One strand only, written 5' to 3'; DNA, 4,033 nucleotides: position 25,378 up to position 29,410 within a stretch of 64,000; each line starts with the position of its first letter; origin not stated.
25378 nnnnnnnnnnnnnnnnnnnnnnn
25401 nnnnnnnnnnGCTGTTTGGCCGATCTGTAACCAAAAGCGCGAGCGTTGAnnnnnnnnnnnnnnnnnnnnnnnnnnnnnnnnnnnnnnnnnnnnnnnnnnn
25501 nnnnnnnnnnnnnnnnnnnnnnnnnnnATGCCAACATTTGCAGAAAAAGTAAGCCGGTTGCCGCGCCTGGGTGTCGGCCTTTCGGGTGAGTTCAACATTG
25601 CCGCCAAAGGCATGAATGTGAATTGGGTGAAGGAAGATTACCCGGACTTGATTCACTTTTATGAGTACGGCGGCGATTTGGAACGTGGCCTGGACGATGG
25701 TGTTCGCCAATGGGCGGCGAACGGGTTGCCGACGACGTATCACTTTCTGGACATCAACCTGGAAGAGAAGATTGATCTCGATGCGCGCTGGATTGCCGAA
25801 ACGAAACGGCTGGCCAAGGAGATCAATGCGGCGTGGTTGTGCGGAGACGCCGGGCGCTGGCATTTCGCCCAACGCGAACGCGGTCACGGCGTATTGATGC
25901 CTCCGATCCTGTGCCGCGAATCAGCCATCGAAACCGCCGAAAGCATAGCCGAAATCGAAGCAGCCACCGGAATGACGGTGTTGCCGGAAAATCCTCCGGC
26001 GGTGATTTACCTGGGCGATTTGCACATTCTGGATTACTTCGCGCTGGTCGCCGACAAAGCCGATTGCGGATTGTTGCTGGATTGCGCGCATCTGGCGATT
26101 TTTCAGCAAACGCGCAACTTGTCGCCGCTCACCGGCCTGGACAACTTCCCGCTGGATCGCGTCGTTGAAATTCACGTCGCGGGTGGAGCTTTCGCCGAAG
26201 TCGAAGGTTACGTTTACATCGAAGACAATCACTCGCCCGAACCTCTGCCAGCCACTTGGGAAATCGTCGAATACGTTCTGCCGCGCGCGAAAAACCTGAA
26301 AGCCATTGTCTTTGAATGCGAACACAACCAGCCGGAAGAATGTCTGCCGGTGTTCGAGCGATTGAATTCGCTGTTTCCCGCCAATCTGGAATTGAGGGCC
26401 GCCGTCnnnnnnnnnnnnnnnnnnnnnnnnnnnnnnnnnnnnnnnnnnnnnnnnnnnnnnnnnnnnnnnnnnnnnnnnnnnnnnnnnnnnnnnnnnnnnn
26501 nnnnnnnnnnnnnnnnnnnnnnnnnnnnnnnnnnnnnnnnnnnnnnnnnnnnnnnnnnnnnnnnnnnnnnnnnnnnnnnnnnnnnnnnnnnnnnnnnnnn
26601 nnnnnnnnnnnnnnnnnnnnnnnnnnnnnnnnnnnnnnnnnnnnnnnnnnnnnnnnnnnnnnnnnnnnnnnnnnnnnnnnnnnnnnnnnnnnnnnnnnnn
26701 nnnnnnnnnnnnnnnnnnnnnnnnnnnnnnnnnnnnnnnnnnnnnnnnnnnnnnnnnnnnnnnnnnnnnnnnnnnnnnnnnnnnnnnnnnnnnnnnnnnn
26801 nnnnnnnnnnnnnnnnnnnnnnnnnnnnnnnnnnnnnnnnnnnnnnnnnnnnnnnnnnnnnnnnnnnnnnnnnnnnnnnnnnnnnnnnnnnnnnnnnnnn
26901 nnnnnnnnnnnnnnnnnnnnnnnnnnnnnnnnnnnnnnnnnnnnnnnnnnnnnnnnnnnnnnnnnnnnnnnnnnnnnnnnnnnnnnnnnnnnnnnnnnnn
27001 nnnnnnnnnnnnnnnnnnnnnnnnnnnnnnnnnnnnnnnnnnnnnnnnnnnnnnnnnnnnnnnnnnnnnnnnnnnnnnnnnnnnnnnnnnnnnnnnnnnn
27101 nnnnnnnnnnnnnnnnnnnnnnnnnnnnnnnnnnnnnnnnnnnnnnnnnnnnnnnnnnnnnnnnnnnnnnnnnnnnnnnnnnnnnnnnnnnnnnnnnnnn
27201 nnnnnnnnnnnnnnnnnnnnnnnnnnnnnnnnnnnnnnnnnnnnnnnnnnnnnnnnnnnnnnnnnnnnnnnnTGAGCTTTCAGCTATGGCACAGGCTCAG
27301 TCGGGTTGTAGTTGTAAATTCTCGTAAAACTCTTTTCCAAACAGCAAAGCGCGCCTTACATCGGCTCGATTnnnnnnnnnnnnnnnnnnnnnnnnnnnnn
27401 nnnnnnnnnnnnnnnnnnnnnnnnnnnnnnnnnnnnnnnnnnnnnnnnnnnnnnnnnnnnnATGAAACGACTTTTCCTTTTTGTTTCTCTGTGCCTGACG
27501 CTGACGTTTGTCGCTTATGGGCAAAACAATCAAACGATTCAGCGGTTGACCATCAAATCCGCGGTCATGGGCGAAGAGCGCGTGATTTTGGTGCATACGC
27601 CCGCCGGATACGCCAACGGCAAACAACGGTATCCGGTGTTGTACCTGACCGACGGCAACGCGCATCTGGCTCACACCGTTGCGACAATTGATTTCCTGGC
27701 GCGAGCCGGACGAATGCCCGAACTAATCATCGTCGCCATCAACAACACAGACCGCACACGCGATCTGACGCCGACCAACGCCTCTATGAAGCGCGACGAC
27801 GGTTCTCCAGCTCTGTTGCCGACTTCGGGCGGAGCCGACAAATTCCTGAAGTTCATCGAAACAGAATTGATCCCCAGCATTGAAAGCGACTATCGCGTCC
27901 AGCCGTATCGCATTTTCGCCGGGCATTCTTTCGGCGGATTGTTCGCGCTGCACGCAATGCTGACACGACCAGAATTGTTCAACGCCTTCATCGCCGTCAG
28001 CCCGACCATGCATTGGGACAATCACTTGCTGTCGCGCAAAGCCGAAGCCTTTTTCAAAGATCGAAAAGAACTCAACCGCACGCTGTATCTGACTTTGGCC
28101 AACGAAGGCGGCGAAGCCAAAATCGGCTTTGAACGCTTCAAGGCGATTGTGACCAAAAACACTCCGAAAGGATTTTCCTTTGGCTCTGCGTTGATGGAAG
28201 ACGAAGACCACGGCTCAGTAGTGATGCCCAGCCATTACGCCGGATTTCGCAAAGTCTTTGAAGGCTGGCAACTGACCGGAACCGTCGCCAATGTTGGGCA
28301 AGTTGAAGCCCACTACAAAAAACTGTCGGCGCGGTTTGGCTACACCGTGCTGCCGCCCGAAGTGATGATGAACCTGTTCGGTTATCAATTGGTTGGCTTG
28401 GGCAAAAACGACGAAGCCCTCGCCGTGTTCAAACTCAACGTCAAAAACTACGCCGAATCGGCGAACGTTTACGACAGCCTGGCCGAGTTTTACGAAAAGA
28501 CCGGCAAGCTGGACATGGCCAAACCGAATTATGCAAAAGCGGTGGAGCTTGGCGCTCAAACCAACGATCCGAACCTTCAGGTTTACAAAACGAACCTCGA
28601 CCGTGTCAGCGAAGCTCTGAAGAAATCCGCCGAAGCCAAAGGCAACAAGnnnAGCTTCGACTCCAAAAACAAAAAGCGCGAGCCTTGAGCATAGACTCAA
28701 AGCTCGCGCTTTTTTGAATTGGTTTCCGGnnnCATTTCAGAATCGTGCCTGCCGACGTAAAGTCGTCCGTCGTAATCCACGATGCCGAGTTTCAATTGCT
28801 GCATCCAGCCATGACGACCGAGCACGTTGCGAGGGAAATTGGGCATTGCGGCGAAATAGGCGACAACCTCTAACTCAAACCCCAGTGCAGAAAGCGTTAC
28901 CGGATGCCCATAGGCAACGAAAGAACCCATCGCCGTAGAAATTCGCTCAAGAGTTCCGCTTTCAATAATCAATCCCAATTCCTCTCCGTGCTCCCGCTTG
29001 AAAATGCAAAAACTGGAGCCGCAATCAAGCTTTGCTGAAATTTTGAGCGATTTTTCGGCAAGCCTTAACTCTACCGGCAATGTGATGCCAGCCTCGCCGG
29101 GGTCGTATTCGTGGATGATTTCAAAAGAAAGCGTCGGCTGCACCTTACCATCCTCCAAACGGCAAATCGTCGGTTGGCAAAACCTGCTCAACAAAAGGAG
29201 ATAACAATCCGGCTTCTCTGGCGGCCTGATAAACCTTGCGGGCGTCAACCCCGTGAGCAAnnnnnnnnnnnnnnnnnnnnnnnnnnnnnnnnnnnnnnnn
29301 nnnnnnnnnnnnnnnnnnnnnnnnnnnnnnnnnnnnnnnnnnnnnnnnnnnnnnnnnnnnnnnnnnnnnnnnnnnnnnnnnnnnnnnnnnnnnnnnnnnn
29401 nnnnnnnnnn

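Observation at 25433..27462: Orphan MNIO (DUF692)-DUF2063 pair with its own promoter and no obvious precursor peptide.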

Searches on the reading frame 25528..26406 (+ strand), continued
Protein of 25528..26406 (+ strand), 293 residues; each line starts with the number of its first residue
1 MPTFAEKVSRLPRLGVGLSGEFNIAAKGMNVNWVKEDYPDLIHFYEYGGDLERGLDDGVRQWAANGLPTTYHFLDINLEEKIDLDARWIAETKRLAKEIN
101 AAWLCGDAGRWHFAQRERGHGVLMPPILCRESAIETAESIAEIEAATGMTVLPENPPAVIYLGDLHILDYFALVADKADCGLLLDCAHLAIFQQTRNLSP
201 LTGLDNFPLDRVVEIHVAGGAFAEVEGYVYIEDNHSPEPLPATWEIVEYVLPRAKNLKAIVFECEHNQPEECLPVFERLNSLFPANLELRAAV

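Call 75: search_protein_families(library=padloc, proteins=[window:25528-26406:+], max_evalue=0.01)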
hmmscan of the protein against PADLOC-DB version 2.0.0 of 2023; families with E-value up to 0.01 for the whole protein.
window:25528-26406:+ (293 aa): 0 families

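Call 96: predict_structure(alignment_id=A4)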
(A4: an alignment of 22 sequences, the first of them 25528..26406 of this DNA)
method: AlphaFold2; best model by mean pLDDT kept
length: 293 residues; sequences in the alignment: 22
mean_pLDDT: 89.8   pTM: 0.90
mean pLDDT of the five models: 89.8, 88.5, 86.7, 86.3, 85.3
residues with pLDDT >= 90: 213; 70-90: 57; 50-70: 10; < 50: 13
segments of 3 or more residues with pLDDT < 50: 115-121, 288-293
pLDDT, mean of each block of 10 residues (from residue 1): 93 95 84 93 92 90 97 85 88 96 88 46 77 95 96 91 94 96 97 94 98 96 90 92 98 98 93 96 72 34
secondary structure, 60 per line:
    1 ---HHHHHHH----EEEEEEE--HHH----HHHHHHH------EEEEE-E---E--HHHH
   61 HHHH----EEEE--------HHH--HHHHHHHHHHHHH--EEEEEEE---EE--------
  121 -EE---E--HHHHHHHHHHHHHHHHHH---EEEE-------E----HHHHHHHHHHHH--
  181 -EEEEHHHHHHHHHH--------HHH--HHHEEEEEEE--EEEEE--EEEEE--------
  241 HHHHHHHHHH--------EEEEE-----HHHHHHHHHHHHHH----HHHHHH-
elements in order: H4-10 E15-21 H31-37 E44-48 H57-64 E69-72 H86-98 E101-107 H130-147 E151-154 H167-178 E182-185 H186-195 E212-218 E221-225 E228-232 H241-250 E259-263 H269-282 H287-292

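Call 99: fold_search(model_id=the predicted structure, library=pdb)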
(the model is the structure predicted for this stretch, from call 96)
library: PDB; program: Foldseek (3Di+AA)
matches with E <= 10: 1567; with E <= 0.001: 145
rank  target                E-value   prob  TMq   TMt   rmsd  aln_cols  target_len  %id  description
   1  8hci_B                1.2e-14  1.00  0.67  0.67   4.2       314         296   15  Crystal structure of a holoenzyme Fe-free TglHI for Pseudomonas syringae Peptidyl (S) 2-mercaptoglycine biosynthesis (released 2023-08-23)
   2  8hi7_B                3.8e-13  1.00  0.65  0.64   4.8       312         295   14  Crystal structure of a holoenzyme TglHI with two Fe irons for Pseudomonas syringae Peptidyl (S) 2-mercaptoglycine bios (released 2023-08-23)
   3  3bww                  6.2e-13  1.00  0.68  0.77   3.1       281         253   18  Crystal structure of a duf692 family protein (hs_1138) from haemophilus somnus 129pt at 2.20 A resolution (released 2008-01-22)
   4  7dz9_B                2.4e-10  1.00  0.68  0.76   3.8       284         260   15  MbnABC complex (released 2022-03-16)
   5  7dz9_A                5.6e-10  1.00  0.68  0.76   3.8       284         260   15  MbnABC complex (released 2022-03-16)
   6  7tcw_A                6.3e-10  1.00  0.64  0.71   4.7       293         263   14  Methanobactin biosynthetic protein complex of MbnB and MbnC from Methylosinus trichosporium OB3b, H210S mutant (released 2022-03-23)
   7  7tcr_A                9.1e-10  1.00  0.67  0.74   4.1       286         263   14  Methanobactin biosynthetic protein complex of MbnB and MbnC from Methylosinus trichosporium OB3b at 2.62 Angstrom reso (released 2022-03-23)
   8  7fc0_E                9.5e-09  1.00  0.66  0.73   4.0       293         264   14  Reconstitution of MbnABC complex from Rugamonas rubra ATCC-43154 (GroupIII) (released 2022-03-16)
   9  7fc0_B                9.5e-09  1.00  0.65  0.72   4.2       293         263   15  Reconstitution of MbnABC complex from Rugamonas rubra ATCC-43154 (GroupIII) (released 2022-03-16)
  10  5zhz                  2.5e-07  1.00  0.57  0.64   5.3       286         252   13  Crystal structure of the apurinic/apyrimidinic endonuclease IV from Mycobacterium tuberculosis (released 2018-04-04)
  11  10nh_A                4.8e-07  1.00  0.53  0.50   8.3       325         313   14  Crystal Structure of Apurinic endonuclease (APN1) from Babesia bovis (released 2026-02-11)
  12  3kws_A                5.1e-07  1.00  0.52  0.57   6.6       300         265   15  Crystal structure of Putative sugar isomerase (YP_001305149.1) from Parabacteroides distasonis ATCC 8503 at 1.68 A res (released 2009-12-22)
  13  3aam                  5.7e-07  1.00  0.51  0.55   6.6       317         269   15  Crystal structure of endonuclease IV from Thermus thermophilus HB8 (released 2010-12-01)
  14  10nh_F                9.9e-07  1.00  0.52  0.50   6.6       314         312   15  Crystal Structure of Apurinic endonuclease (APN1) from Babesia bovis (released 2026-02-11)
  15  10nh_E                9.9e-07  1.00  0.51  0.49   7.0       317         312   15  Crystal Structure of Apurinic endonuclease (APN1) from Babesia bovis (released 2026-02-11)
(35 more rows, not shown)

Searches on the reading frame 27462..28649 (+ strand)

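Call 3: search_protein_families(library=pfam, proteins=[window:27462-28649:+], max_evalue=0.1)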
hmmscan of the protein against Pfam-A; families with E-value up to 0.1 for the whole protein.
window:27462-28649:+ (396 aa): 10 families
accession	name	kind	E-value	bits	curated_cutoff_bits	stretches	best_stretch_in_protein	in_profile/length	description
PF00756.26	Esterase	-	4.2e-25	89.4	22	1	33-195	1-162/251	Putative esterase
PF00326.27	Peptidase_S9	-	1.1e-05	25.5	22.6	1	153-191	69-107/213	Prolyl oligopeptidase family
PF12146.15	Hydrolase_4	-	5.1e-05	23.1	27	1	144-194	73-123/239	Serine aminopeptidase, S33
PF13181.12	TPR_8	-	0.00023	21.5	25.7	1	334-363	1-30/34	Tetratricopeptide repeat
PF00561.26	Abhydrolase_1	-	0.00067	19.8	25.8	1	153-215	74-134/245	alpha/beta hydrolase fold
PF13424.12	TPR_12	-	0.0055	17.3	30.1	1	333-371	2-40/77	Tetratricopeptide repeat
PF12697.13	Abhydrolase_6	-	0.013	16.6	26.3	1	126-198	52-109/217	Alpha/beta hydrolase family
PF07719.23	TPR_2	-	0.019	15.5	27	0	334-363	1-30/34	Tetratricopeptide repeat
PF10602.15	RPN7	-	0.092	12.9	29.6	0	332-364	34-66/174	26S proteasome subunit RPN7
PF24885.1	TPR_NPHP3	-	0.098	12.5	100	0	333-375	182-224/239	Nephrocystin-3 TPR domain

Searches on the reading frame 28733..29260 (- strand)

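Call 73: search_protein_families(library=pfam, proteins=[window:28733-29260:-], max_evalue=0.001)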
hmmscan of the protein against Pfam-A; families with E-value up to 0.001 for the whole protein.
window:28733-29260:- (176 aa): 1 family
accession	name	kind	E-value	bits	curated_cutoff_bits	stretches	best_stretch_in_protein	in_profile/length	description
PF13650.11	Asp_protease_2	-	0.00087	20.4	24.3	0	73-148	9-87/90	Aspartyl protease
